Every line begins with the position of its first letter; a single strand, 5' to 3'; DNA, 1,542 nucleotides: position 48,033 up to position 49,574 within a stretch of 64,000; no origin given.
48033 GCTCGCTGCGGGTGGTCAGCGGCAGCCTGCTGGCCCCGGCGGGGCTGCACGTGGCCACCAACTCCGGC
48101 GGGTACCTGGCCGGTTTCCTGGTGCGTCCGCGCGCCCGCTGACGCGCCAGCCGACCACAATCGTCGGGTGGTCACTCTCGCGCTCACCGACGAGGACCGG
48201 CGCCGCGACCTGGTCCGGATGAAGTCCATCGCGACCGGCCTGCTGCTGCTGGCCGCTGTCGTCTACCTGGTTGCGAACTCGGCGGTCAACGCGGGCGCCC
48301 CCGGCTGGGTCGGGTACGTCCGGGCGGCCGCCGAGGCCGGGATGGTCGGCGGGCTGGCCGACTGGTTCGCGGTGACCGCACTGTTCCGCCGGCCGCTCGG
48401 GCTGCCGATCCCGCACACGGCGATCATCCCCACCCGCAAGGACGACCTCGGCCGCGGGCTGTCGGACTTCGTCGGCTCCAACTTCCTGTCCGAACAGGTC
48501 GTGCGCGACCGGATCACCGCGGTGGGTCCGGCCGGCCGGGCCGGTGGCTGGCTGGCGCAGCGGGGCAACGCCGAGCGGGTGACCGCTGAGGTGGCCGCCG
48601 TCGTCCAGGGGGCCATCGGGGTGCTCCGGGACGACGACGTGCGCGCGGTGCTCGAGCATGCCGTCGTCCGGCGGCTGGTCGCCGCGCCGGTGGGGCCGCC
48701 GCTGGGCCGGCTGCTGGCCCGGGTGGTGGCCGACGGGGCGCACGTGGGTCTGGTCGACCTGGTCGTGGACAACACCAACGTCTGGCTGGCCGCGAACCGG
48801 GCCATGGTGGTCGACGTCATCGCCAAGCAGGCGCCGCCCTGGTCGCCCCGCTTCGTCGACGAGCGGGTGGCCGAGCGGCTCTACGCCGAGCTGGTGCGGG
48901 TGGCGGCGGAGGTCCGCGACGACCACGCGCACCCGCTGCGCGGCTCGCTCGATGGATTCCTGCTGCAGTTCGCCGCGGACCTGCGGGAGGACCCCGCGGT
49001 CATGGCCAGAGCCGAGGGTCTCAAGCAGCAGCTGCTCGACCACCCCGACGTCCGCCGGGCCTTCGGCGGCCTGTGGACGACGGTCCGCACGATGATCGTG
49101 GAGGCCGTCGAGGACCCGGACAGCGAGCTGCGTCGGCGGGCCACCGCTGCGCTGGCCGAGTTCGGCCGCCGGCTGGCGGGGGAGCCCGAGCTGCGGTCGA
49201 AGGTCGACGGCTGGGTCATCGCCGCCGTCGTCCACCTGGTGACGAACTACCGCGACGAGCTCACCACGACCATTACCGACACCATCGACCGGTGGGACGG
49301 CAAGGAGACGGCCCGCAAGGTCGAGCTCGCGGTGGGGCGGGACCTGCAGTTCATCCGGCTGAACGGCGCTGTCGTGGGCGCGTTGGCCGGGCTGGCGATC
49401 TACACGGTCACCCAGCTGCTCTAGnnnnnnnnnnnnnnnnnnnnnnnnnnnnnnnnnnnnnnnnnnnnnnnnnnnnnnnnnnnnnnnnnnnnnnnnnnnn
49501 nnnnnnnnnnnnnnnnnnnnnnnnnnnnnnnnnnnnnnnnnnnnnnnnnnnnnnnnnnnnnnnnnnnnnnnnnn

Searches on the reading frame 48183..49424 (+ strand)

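Call 3: search_protein_families(library=pfam, proteins=[window:48183-49424:+], max_evalue=0.01)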
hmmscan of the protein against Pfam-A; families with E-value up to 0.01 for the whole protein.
window:48183-49424:+ (413 aa): 2 families
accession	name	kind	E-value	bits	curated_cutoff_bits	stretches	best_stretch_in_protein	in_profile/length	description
PF04286.17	DUF445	-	1.9e-115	387.2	33.8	1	50-412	1-367/368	Protein of unknown function (DUF445)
PF13646.12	HEAT_2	-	0.0076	16.9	27.7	0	303-328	34-59/88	HEAT repeats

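Call 4: search_protein_families(library=ncbifam, proteins=[window:48183-49424:+], max_evalue=0.01)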
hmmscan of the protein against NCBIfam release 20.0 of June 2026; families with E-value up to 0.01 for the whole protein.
window:48183-49424:+ (413 aa): 0 families
